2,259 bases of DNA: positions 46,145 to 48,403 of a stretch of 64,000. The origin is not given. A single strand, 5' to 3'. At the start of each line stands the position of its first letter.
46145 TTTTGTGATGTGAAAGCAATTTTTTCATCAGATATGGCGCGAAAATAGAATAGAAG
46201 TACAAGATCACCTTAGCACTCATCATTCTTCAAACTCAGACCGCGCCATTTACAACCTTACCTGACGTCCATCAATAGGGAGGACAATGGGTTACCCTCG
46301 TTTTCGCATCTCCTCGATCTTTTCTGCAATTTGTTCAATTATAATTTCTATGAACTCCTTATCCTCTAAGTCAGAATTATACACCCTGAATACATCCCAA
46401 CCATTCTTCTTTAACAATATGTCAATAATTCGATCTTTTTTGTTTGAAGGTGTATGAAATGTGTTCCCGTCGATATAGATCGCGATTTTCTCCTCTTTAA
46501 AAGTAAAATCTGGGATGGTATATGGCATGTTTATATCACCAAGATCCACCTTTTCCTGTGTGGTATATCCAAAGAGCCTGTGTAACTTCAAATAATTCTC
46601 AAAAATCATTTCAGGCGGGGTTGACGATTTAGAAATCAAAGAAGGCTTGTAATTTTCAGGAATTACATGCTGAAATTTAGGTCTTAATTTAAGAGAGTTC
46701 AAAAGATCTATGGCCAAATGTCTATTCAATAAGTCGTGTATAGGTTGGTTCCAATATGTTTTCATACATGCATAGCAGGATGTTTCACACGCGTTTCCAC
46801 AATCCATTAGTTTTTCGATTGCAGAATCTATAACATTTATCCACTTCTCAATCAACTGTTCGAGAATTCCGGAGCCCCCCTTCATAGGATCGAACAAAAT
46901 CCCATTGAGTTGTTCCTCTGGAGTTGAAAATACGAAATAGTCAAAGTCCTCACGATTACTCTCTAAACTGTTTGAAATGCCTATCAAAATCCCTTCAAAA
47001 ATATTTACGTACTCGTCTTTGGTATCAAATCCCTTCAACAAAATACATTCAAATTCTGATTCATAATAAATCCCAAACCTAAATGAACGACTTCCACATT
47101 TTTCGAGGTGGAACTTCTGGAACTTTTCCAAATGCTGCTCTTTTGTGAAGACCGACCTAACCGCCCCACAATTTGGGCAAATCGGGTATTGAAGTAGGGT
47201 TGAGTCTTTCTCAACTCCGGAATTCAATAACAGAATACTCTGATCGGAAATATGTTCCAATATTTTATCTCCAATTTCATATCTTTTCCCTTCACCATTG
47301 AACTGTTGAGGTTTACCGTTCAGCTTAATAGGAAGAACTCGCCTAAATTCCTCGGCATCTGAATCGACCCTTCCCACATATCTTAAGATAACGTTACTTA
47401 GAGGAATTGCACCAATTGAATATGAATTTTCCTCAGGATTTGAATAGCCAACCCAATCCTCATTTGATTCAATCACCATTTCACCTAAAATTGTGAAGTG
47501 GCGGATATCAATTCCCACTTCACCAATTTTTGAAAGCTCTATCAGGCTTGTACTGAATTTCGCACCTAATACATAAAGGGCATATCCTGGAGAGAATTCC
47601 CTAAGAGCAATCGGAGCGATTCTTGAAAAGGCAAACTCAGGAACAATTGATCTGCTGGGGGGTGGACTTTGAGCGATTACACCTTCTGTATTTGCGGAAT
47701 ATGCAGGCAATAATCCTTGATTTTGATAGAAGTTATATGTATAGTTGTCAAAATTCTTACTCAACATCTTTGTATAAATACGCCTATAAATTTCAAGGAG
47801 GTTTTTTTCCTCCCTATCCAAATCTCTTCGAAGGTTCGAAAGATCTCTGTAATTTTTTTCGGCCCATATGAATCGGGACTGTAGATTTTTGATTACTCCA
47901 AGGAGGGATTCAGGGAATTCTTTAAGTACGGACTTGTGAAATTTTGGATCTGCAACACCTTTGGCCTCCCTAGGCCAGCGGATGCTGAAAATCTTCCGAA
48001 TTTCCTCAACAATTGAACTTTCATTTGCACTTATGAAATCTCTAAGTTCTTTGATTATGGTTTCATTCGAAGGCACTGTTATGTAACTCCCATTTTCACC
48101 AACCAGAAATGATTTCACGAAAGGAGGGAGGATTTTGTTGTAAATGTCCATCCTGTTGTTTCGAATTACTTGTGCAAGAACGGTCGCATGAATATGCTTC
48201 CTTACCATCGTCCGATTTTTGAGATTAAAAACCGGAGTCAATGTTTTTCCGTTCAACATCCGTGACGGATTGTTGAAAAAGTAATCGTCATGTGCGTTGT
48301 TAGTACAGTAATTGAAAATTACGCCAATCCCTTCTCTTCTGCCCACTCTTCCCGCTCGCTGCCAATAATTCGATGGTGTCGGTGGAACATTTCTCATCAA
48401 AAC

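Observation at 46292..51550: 1752-aa helicase with a split RecA2 domain, multiple zinc-ribbon inserts and a DUF1998-like module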

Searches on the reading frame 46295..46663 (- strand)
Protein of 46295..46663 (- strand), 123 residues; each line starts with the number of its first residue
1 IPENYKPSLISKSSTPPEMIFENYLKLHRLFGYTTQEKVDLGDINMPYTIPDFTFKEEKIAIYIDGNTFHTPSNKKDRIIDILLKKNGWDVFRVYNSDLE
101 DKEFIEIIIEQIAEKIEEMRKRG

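Call 69: search_protein_families(library=pfam, proteins=[window:46295-46663:-], max_evalue=10)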
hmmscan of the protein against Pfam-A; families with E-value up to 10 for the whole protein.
window:46295-46663:- (123 aa): 4 families
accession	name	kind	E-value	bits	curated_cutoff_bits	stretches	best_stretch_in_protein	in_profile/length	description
PF18741.7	MTES_1575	-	3.5e-06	27.4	38.2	1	32-100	13-82/96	REase_MTES_1575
PF04480.18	DUF559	-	7.6e-06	26.2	20.6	1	23-116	23-108/109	Protein of unknown function (DUF559)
PF03852.21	Vsr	-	0.024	14.9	27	1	51-71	49-69/74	DNA mismatch endonuclease Vsr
PF24338.1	DUF7506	-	0.19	12.2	27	1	79-120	49-90/95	Domain of unknown function (DUF7506)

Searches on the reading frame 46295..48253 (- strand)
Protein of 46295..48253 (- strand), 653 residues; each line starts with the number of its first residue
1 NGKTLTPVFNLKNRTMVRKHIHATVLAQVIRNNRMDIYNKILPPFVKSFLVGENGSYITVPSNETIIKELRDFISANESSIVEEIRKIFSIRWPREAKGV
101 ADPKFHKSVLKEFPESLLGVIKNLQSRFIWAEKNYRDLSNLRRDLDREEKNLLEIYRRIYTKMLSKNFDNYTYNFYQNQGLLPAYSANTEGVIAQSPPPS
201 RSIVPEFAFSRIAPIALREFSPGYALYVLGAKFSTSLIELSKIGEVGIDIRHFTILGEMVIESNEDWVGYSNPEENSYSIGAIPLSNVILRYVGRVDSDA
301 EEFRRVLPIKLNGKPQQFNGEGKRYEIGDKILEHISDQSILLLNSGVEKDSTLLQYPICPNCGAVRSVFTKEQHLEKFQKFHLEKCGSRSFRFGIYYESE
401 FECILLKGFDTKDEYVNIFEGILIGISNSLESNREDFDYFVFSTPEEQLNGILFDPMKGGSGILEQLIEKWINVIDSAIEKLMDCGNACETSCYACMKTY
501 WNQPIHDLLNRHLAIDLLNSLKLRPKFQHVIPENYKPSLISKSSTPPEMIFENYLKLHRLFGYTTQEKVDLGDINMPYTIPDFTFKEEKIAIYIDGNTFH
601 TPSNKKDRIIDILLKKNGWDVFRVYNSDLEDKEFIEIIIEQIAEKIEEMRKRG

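Call 47: predict_structure(alignment_id=A3)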
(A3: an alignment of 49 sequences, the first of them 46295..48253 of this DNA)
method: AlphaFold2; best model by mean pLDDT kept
length: 653 residues; sequences in the alignment: 49
mean_pLDDT: 85.1   pTM: 0.70
mean pLDDT of the five models: 85.1, 84.4, 83.7, 83.1, 83.0
residues with pLDDT >= 90: 328; 70-90: 240; 50-70: 52; < 50: 33
segments of 3 or more residues with pLDDT < 50: 1-8, 186-188, 266-273, 300-302, 538-543, 598-601
pLDDT, mean of each block of 10 residues (from residue 1): 41 78 93 93 93 79 83 96 87 60 84 91 86 87 82 85 88 86 64 81 79 90 88 91 64 90 60 68 93 76 65 90 94 94 89 87 90 93 87 93 94 95 95 89 89 88 92 98 92 91 90 97 97 64 66 86 89 89 95 71 76 96 91 93 92 75
secondary structure, 60 per line:
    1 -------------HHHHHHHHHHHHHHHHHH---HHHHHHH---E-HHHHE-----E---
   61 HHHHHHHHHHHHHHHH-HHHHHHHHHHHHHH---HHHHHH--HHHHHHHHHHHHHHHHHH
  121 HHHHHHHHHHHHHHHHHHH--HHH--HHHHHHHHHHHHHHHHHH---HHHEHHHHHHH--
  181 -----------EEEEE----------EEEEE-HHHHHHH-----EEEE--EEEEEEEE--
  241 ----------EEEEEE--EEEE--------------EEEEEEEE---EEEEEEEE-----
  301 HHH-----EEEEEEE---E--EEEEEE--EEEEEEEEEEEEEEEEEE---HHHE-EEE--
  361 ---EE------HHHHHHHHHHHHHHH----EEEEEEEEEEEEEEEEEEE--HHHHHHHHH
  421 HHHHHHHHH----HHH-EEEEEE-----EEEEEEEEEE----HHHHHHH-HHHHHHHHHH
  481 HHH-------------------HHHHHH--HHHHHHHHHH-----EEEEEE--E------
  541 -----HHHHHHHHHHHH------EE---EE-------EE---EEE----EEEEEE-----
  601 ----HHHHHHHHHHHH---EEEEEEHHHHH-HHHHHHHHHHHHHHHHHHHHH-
elements in order: H14-31 H35-41 H47-50 H61-76 H78-91 H95-100 H103-139 H147-164 H172-178 E192-196 E207-211 H213-219 E225-228 E231-238 E251-256 E259-262 E277-284 E288-295 E309-315 E322-327 E330-347 E356-358 H372-386 E391-409 H412-429 E438-443 E449-458 H463-469 H471-483 H503-508 H511-520 E526-531 H546-557 E583-585 E590-595 H605-616 E620-625 H626-630 H632-652

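Call 50: fold_search(model_id=the predicted structure, library=pdb)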
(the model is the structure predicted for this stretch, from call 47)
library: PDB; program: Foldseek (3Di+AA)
matches with E <= 10: 319; with E <= 0.001: 2
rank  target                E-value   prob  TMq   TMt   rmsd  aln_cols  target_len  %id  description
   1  6znp_A                5.3e-07  1.00  0.24  0.22   9.5       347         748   12  Crystal Structure of DUF1998 helicase MrfA bound to DNA (released 2020-11-25)
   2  6zns                  9.2e-05  1.00  0.24  0.25   8.3       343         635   12  Crystal Structure of DUF1998 helicase MrfA (released 2020-11-25)
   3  3r3p_B                8.5e-03  1.00  0.13  0.72   3.8       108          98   19  Homing Endonuclease I-Bth0305I Catalytic Domain (released 2011-10-05)
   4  3r3p_A                2.2e-02  1.00  0.12  0.65   4.5       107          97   19  Homing Endonuclease I-Bth0305I Catalytic Domain (released 2011-10-05)
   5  4oq2                  7.6e-02  1.00  0.13  0.27   6.9       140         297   14  5hmC specific restriction endonuclease PvuRTs1I (released 2014-03-12)
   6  4par_C                1.2e-01  0.99  0.13  0.25   6.8       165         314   16  The 5-Hydroxymethylcytosine-Specific Restriction Enzyme AbaSI in a Complex with Product-like DNA (released 2014-06-25)
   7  2fqo                  1.4e-01  0.72  0.11  0.33   7.0       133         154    8  Crystal structure of B. subtilis LuxS in complex with (2S)-2-Amino-4-[(2R,3R)-2,3-dihydroxy-3-N- hydroxycarbamoyl-propyl (released 2006-05-30)
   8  1ycl                  1.6e-01  0.69  0.11  0.33   7.0       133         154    8  Crystal Structure of B. subtilis LuxS in Complex with a Catalytic 2-Ketone Intermediate (released 2005-03-15)
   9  9i05_Xg               2.1e-01  0.89  0.13  0.18  22.3       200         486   12  Cryo-EM structure of the large subunit of the mitochondrial ribosome from Toxoplasma gondii (released 2025-06-11)
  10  1q2l                  2.5e-01  0.08  0.08  0.06  22.9       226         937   10  Crystal Structure of pitrilysin (released 2005-05-17)
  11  6b3q_B                3.0e-01  0.08  0.09  0.07  24.8       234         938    8  Cryo-EM structure of human insulin degrading enzyme in complex with insulin (released 2017-11-22)
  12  8dk3_B                3.0e-01  0.04  0.07  0.10  26.4       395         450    9  CryoEM structure of Pseudomonas aeruginosa PA14 JetC ATPase domain bound to DNA and cWHD domain of JetA (released 2022-10-05)
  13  3hrl                  3.7e-01  0.99  0.12  0.69   3.6       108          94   18  Crystal structure of a putative endonuclease-like protein (ngo0050) from neisseria gonorrhoeae (released 2009-06-30)
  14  4iof_B                3.7e-01  0.08  0.08  0.07  25.1       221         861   10  Crystal structure analysis of Fab-bound human Insulin Degrading Enzyme (IDE) (released 2013-07-24)
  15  4par_A                3.9e-01  0.97  0.13  0.26   6.4       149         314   19  The 5-Hydroxymethylcytosine-Specific Restriction Enzyme AbaSI in a Complex with Product-like DNA (released 2014-06-25)
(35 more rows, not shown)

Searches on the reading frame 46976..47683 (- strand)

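Call 69: search_protein_families(library=pfam, proteins=[window:46976-47683:-], max_evalue=10)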
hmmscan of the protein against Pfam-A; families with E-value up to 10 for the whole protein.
window:46976-47683:- (236 aa): 2 families
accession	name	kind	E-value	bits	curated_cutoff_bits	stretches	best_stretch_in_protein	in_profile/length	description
PF04606.18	Ogr_Delta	-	0.23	11.8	26.3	1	169-188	2-21/47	Ogr/Delta-like zinc finger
PF11781.13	Zn_ribbon_RRN7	-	0.38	10.9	27.1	1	167-177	5-14/32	Zinc-finger of RNA-polymerase I-specific TFIIB, Rrn7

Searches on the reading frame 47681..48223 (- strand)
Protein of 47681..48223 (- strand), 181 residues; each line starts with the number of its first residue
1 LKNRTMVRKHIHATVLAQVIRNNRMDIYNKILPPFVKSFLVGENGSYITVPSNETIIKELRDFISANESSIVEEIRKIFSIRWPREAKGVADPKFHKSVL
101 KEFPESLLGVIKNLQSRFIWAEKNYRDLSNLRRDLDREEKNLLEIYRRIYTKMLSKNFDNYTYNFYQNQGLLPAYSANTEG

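Call 69: search_protein_families(library=pfam, proteins=[window:47681-48223:-], max_evalue=10)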
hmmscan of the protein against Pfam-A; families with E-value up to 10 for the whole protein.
window:47681-48223:- (181 aa): 1 family
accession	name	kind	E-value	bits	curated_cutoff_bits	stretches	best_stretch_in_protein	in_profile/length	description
PF11342.13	DUF3144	-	0.016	16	25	1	132-161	47-76/77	Protein of unknown function (DUF3144)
